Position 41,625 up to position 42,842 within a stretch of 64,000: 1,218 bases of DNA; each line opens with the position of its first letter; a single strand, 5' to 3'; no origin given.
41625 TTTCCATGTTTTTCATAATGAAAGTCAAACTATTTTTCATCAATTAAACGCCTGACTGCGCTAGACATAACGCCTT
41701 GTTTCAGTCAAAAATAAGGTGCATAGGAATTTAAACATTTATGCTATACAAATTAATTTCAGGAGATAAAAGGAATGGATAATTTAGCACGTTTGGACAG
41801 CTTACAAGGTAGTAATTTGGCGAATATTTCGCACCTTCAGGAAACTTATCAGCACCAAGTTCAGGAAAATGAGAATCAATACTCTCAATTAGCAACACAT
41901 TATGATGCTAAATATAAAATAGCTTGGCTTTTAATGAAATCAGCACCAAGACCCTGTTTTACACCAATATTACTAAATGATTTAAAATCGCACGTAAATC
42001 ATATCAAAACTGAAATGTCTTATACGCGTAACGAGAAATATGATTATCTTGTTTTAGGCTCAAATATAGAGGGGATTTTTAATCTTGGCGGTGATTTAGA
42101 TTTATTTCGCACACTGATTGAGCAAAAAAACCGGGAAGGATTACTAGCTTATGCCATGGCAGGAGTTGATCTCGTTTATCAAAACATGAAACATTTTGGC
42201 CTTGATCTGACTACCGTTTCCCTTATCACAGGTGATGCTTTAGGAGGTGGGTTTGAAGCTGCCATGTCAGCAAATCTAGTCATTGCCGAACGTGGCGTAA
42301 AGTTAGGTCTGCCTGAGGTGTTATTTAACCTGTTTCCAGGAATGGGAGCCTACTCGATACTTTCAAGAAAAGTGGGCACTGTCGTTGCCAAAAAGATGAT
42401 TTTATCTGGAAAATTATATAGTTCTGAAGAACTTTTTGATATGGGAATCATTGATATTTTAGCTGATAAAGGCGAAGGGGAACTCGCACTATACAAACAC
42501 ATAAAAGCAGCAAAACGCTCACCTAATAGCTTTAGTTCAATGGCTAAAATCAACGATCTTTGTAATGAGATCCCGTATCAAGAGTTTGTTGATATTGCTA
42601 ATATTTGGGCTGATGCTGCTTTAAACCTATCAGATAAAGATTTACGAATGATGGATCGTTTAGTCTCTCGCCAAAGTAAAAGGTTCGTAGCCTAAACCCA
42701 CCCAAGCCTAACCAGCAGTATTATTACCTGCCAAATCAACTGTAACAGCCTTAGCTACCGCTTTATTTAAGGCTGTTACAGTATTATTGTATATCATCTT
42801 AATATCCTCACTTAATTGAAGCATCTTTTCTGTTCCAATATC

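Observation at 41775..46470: Complete rpfF / rpfC-rpfG-like DSF signalling module in a marine Alteromonadales-like chromosome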

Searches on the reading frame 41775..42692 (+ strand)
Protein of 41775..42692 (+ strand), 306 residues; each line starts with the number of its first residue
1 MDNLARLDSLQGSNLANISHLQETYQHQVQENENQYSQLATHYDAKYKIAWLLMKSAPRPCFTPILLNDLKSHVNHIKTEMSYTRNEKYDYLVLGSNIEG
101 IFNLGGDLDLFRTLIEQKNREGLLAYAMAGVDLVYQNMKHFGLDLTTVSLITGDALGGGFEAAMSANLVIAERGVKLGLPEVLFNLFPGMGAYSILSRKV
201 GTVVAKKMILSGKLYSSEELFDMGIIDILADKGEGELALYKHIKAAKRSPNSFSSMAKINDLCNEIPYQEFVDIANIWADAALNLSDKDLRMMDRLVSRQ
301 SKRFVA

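Call 3: search_protein_families(library=pfam, proteins=[window:41775-42692:+], max_evalue=0.01)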
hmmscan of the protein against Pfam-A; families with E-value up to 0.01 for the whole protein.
window:41775-42692:+ (306 aa): 2 families
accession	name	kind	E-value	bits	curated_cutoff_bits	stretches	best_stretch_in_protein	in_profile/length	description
PF00378.25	ECH_1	-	3.4e-19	69.6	27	1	82-229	33-173/251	Enoyl-CoA hydratase/isomerase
PF16113.10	ECH_2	-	6.7e-09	36.1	27.2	1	77-247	23-188/335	Enoyl-CoA hydratase/isomerase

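Call 4: search_protein_families(library=ncbifam, proteins=[window:41775-42692:+], max_evalue=0.01)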
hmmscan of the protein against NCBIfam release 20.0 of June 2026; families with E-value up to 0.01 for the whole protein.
window:41775-42692:+ (306 aa): 64 families (the best 25 are shown)
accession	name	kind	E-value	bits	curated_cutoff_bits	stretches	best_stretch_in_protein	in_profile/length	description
NF006452.0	PRK08788.1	equivalog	1.6e-106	355.7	177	1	27-303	8-283/291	crotonase/enoyl-CoA hydratase family protein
NF053515.1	SgnlFctrSynRpfF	equivalog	2.2e-69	233.8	550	1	53-303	35-283/288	diffusible signal factor synthase RpfF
NF006566.0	PRK09076.1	subfamily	4.1e-22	79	286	1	43-259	9-213/260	enoyl-CoA hydratase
NF005803.0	PRK07658.1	equivalog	9.2e-19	67.8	313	1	45-272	8-223/257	enoyl-CoA hydratase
NF008727.0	PRK11730.1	equivalog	6.5e-18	64.4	870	1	87-234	50-192/717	fatty acid oxidation complex subunit alpha FadB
NF006007.0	PRK08138.1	subfamily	2.5e-15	56.6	355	1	147-235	101-189/261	enoyl-CoA hydratase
NF051848.1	EnCoAHydtEchA19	equivalog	2.7e-15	56.6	400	1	134-235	85-186/258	enoyl-CoA hydratase EchA19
NF005804.0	PRK07659.1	equivalog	3.2e-15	56.3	311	1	80-265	41-216/260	enoyl-CoA hydratase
NF004475.0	PRK05809.1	subfamily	3.6e-15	56.1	394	1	93-232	53-185/260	short-chain-enoyl-CoA hydratase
TIGR02437.1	FadB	equivalog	4.8e-15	55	933.55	1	88-243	51-201/714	fatty acid oxidation complex subunit alpha FadB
NF004524.0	PRK05869.1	equivalog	1.5e-14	53.9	326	1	75-230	40-185/254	enoyl-CoA hydratase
NF007239.0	PRK09674.1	equivalog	3.9e-14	52.7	371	1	136-248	88-199/257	2,3-dehydroadipyl-CoA hydratase PaaF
NF008363.0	PRK11154.1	equivalog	4.9e-14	51.4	869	1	69-227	34-186/708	fatty acid oxidation complex subunit alpha FadJ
NF006100.0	PRK08252.1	subfamily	1.3e-13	51.2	282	1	148-235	95-182/254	crotonase/enoyl-CoA hydratase family protein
NF005496.0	PRK07110.1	domain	1.5e-13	50.5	215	1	62-226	29-176/249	polyketide synthase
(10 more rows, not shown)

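Call 5: search_solved_structures(query=window:41775-42692:+, max_evalue=1e-10, show_alignments=3)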
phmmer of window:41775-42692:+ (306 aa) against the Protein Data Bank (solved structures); distinct sequences matched with E-value up to 1e-10: 21.
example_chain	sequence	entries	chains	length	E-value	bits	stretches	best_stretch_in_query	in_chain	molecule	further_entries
7zq7_A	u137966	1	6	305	1.6e-58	201.7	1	53-303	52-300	Crotonase/enoyl-CoA hydratase family protein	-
3m6m_A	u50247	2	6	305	2.8e-57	197.6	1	57-303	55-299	RpfF protein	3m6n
6dgn_A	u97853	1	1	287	2.7e-56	194.4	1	34-303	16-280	RpfF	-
5fus_A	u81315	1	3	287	1.2e-55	192.2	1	34-303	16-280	Putative enoyl CoA hydratase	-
9ula_A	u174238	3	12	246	2.9e-14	56.4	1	76-229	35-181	Enoyl-CoA hydratase/isomerase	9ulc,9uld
28bq_A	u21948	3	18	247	2.9e-14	56.4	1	76-229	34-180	Enoyl-CoA hydratase/isomerase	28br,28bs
7eum_C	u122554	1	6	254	3.1e-14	56.3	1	76-229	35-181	Enoyl-CoA hydratase/isomerase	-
5wyb_B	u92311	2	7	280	4e-13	52.7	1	90-255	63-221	Probable enoyl-CoA hydratase/isomerase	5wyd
4di1_A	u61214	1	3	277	1.1e-12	51.2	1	101-230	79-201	Enoyl-CoA hydratase EchA17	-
1hzd_A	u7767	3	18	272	1.4e-12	50.9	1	86-247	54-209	AU-BINDING PROTEIN/ENOYL-COA HYDRATASE | Methylglutaconyl-CoA hydratase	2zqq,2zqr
4fzw_A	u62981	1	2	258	4e-12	49.4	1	147-255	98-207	2,3-dehydroadipyl-CoA hydratase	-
2wtb_A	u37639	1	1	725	6e-12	48.8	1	82-233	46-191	FATTY ACID MULTIFUNCTIONAL PROTEIN (ATMFP2)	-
3pea_A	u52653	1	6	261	1.3e-11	47.7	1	68-233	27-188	Enoyl-CoA hydratase/isomerase family protein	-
5jbw_A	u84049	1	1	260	2.2e-11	47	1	143-235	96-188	3-hydroxybutyryl-CoA dehydratase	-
5jbx_A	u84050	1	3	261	2.2e-11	47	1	143-235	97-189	3-hydroxybutyryl-CoA dehydratase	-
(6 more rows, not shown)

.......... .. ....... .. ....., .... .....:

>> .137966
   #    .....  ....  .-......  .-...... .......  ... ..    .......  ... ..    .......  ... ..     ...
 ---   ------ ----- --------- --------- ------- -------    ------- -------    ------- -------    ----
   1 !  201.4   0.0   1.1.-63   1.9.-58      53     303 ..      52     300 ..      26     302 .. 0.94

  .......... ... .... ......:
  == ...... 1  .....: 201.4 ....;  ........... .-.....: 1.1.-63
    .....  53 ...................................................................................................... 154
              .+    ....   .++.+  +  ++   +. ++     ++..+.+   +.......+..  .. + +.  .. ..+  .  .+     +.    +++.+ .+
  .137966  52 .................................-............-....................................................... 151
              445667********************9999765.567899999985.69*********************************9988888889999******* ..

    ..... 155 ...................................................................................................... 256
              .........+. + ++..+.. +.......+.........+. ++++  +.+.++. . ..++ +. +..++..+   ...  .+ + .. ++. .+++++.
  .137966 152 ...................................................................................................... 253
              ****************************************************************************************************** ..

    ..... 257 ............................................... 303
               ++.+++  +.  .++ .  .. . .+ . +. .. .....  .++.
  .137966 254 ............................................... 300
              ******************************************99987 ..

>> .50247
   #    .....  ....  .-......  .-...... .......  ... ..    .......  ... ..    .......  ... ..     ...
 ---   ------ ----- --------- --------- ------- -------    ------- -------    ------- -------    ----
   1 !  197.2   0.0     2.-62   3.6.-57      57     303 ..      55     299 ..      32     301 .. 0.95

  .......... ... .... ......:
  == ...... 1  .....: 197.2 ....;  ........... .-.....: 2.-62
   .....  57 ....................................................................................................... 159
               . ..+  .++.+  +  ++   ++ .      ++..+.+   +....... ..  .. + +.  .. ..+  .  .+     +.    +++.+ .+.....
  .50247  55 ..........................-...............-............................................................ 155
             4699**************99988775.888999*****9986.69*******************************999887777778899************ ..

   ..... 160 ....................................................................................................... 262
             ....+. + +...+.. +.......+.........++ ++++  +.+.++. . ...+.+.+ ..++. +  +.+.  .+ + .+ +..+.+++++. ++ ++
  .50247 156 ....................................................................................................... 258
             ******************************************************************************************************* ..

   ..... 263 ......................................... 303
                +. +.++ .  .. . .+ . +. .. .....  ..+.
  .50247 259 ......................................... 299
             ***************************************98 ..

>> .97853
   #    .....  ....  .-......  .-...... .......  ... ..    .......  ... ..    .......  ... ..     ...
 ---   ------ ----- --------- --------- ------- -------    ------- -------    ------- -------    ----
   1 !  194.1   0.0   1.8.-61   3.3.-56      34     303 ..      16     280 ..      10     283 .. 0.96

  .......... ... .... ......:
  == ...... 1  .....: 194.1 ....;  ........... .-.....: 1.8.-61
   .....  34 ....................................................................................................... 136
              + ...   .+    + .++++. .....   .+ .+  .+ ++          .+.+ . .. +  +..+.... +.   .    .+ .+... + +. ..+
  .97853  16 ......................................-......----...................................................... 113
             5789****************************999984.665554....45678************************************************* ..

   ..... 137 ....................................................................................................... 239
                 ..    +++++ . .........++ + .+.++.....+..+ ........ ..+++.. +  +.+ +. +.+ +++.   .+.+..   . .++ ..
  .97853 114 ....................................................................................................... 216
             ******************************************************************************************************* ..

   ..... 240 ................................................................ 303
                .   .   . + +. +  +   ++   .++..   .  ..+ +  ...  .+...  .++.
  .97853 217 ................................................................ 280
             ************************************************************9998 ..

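Call 8: find_homologous_proteins(query=window:41775-42692:+, max_evalue=1e-20)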
Query window:41775-42692:+ (306 aa): 6955 proteins with E <= 1e-20 among 8000 candidates; the best 120 are listed.
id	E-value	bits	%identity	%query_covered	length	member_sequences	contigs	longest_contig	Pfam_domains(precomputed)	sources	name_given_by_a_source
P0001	4.7e-180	615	91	100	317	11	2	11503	PF00378.26,PF16113.11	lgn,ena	-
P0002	4.0e-161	553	100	83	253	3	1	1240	PF00378.26,PF16113.11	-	-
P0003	2.3e-153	528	78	100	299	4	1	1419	PF00378.26,PF16113.11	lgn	-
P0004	1.2e-151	522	73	99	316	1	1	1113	PF00378.26,PF16113.11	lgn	-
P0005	1.1e-150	519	74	100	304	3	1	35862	PF00378.26,PF16113.11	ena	-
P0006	3.3e-148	511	73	100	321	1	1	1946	PF00378.26,PF16113.11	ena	-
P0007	5.9e-139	480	71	94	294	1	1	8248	PF00378.26,PF16113.11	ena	-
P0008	4.2e-138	478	70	94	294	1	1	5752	PF00378.26,PF16113.11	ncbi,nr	ncbi:MAG: crotonase/enoyl-CoA hydratase family protein [Proteobacteria bacterium]|nr:crotonase/enoyl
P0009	4.3e-138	478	70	94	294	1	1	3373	PF00378.26,PF16113.11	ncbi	-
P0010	2.6e-135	468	67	94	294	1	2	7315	PF00378.26,PF16113.11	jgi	-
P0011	6.7e-133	461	69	93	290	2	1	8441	PF00378.26,PF16113.11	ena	-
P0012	1.1e-128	447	66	94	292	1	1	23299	PF00378.26,PF16113.11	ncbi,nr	ncbi:MAG: crotonase/enoyl-CoA hydratase family protein [Gammaproteobacteria bacterium]|nr:crotonase/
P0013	4.1e-127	442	66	94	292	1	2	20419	PF00378.26,PF16113.11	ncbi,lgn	ncbi:MAG: crotonase/enoyl-CoA hydratase family protein [Methylophagaceae bacterium]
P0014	9.4e-127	440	63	100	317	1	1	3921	PF00378.26,PF16113.11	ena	-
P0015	5.4e-126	438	67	90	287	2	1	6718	PF00378.26,PF16113.11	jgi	jgi:DSF synthase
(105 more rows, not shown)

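Call 11: find_encoding_contigs(protein=P0001, flank=10000, max_places=4)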
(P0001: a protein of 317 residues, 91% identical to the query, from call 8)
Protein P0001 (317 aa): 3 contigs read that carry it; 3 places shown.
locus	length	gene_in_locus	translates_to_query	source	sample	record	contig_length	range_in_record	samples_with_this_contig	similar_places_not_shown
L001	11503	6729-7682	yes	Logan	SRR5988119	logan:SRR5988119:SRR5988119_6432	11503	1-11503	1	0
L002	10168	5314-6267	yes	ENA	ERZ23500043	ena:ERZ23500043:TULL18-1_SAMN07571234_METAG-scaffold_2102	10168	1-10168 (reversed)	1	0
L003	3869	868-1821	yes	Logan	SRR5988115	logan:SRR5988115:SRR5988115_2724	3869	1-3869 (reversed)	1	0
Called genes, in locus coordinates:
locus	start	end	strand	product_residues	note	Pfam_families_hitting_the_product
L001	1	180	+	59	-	?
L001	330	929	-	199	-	PF00578:AhpC-TSA, PF08534:Redoxin, PF10417:1-cysPrx_C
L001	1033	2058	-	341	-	PF06719:AraC_N, PF00165:HTH_AraC, PF12833:HTH_18, PF00165:HTH_AraC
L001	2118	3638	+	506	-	PF00171:Aldedh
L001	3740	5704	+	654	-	PF16177:ACAS_N, PF00501:AMP-binding, PF13193:AMP-binding_C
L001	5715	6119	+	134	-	PF01479:S4, PF28601:HSP15_C (weak)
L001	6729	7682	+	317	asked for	PF00378:ECH_1, PF16113:ECH_2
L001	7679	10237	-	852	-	PF00512:HisKA, PF02518:HATPase_c, PF00072:Response_reg, PF01627:Hpt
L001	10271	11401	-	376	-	PF00072:Response_reg, PF13487:HD_5, PF01966:HD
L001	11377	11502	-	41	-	?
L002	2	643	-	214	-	?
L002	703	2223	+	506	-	PF00171:Aldedh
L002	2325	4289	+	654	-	PF16177:ACAS_N, PF00501:AMP-binding, PF13193:AMP-binding_C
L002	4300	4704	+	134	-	PF01479:S4, PF28601:HSP15_C (weak)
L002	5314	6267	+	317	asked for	PF00378:ECH_1, PF16113:ECH_2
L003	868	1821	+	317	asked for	PF00378:ECH_1, PF16113:ECH_2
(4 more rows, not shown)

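Call 13: find_related_loci(query=A1, collection=genome_contigs, flank=10000)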
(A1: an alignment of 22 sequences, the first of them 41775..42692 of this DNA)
Query A1 (306 aa) in genome_contigs; peptide patterns used: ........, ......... (x = any residue, [..] = any of these).
600 stretches matched a pattern (row limit reached: there are more); 584 encode a relative of the query (tblastn E <= 1e-3); the best 80 are kept; 80 distinct loci.
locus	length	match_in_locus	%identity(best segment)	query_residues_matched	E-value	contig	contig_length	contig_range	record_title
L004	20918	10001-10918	89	1-306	0e+0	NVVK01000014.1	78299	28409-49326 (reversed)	MAG: Methylophaga sp. isolate NORP65 Contig_source1382A_852, whole genome shotgun sequence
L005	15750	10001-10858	65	18-303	9e-130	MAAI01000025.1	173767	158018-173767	Methylophaga sp. 41_12_T18 BD02T18_scaffold_12, whole genome shotgun sequence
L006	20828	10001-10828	64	28-303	9e-129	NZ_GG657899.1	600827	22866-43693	Methylophaga thiooxydans DMS010 scf_1104571000284, whole genome shotgun sequence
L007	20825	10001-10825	64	28-303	9e-127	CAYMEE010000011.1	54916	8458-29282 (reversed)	MAG TPA_asm: uncultured Methylophaga sp. isolate SRP321284_co1_175 genome assembly, contig: NODE_669_length_54916_cov_17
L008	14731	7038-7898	61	15-303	1e-123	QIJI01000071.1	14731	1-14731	MAG: Gammaproteobacteria bacterium isolate SZUA-75 Ga0063293_10003604, whole genome shotgun sequence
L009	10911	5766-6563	65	36-301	1e-122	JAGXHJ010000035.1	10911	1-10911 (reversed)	MAG: Methylophaga sp. isolate LH_M6 k141_454612, whole genome shotgun sequence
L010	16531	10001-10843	62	21-301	2e-122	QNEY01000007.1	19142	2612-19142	MAG: Gammaproteobacteria bacterium isolate B21_G2 B21_Guay2_scaffold_00373, whole genome shotgun sequence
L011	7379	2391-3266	57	10-303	2e-120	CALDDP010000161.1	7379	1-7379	MAG: uncultured Gammaproteobacteria bacterium isolate N1_Bin_MAXBIN__089_1 genome assembly, contig: c_000002349794, whol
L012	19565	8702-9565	58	14-303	3e-120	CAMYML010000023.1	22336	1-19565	MAG: uncultured Gammaproteobacteria bacterium isolate FO_M_Gamma_012 genome assembly, contig: scaffold_1558, whole genom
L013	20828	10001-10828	58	29-303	2e-114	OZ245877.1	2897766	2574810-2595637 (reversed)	MAG: uncultured Methylophaga sp. isolate 178ce76b-1620-4625-9fab-834215323926 genome assembly, chromosome: 1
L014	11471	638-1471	59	28-303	2e-114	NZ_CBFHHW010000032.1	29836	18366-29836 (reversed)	MAG: Methylophaga sp. isolate AGTU_289_bin_48_strict AGTU_289_bin_48_strict_c32, whole genome shotgun sequence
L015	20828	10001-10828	56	28-303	7e-114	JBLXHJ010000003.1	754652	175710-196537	MAG: Methylophaga sp. isolate ET06-07 T06maxbin_out.041RE.5K@3, whole genome shotgun sequence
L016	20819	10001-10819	52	29-301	3e-103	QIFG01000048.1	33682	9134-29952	MAG: Zetaproteobacteria bacterium isolate SZUA-181 Ga0063294_10000228, whole genome shotgun sequence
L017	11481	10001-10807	55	35-303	5e-103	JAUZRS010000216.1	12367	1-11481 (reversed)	MAG: Gammaproteobacteria bacterium isolate 12ROV5_HD12-AMOR20_M1286 AMOR20_M1286_contig216, whole genome shotgun sequenc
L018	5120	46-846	49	36-306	1e-95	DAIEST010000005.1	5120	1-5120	MAG TPA_asm: Leptospirillum sp. isolate clean1233 k141_855906, whole genome shotgun sequence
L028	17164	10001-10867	47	18-306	1e-86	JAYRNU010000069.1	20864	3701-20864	MAG: Thiobacillus sp. isolate XM2_XAASGE4bin.36 k141_621683, whole genome shotgun sequence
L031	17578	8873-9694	50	30-303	4e-101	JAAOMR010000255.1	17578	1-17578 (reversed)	Acidithiobacillus ferrivorans strain DSM 22755 Contig255, whole genome shotgun sequence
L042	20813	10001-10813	45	35-303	3e-82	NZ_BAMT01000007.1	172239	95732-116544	Methylobacillus glycogenes JCM 2850, whole genome shotgun sequence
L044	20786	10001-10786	46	36-301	2e-82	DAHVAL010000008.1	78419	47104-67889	MAG TPA_asm: Nitrospirae bacterium isolate clean1701 NODE_8_length_78419_cov_7.911312, whole genome shotgun sequence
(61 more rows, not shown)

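Call 44: search_protein_families(library=ncbifam, proteins=[L042:9908-10864:+, L031:8837-9709:+, L006:9953-10846:+, L044:9941-10861:+, L028:10001-10903:+], max_evalue=1e-30)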
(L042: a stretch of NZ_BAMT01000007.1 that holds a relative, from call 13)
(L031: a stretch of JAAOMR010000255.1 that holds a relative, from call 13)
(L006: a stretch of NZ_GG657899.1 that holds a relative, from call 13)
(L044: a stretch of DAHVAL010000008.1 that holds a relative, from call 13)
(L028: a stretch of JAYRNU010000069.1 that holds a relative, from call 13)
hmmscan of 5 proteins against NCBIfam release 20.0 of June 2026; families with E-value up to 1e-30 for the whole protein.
L042:9908-10864:+ (319 aa): 2 families
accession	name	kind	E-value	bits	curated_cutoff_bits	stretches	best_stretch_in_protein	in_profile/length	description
NF006452.0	PRK08788.1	equivalog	9.5e-118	392.5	177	1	27-306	12-287/291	crotonase/enoyl-CoA hydratase family protein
NF053515.1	SgnlFctrSynRpfF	equivalog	1.1e-74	251.1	550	1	28-305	7-286/288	diffusible signal factor synthase RpfF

L031:8837-9709:+ (291 aa): 2 families
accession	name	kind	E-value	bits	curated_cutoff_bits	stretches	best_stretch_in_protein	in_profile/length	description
NF006452.0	PRK08788.1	equivalog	5.2e-113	377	177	1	14-289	12-286/291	crotonase/enoyl-CoA hydratase family protein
NF053515.1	SgnlFctrSynRpfF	equivalog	1.2e-73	247.8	550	1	22-288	16-285/288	diffusible signal factor synthase RpfF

L006:9953-10846:+ (298 aa): 2 families
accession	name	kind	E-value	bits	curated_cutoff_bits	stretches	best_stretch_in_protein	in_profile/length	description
NF006452.0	PRK08788.1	equivalog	7.1e-111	370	177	1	16-296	8-287/291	crotonase/enoyl-CoA hydratase family protein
NF053515.1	SgnlFctrSynRpfF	equivalog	6.1e-72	242.2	550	1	38-293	26-284/288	diffusible signal factor synthase RpfF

L044:9941-10861:+ (307 aa): 2 families
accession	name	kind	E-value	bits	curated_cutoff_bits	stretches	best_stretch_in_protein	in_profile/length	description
NF006452.0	PRK08788.1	equivalog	1e-105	353.1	177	1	19-285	15-284/291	crotonase/enoyl-CoA hydratase family protein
NF053515.1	SgnlFctrSynRpfF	equivalog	1.7e-64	217.8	550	1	41-285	38-284/288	diffusible signal factor synthase RpfF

L028:10001-10903:+ (301 aa): 2 families
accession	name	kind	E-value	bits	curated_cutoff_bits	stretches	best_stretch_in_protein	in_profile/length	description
NF006452.0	PRK08788.1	equivalog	4.4e-113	377.2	177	1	5-291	5-288/291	crotonase/enoyl-CoA hydratase family protein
NF053515.1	SgnlFctrSynRpfF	equivalog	4.4e-69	232.8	550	1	17-289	12-286/288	diffusible signal factor synthase RpfF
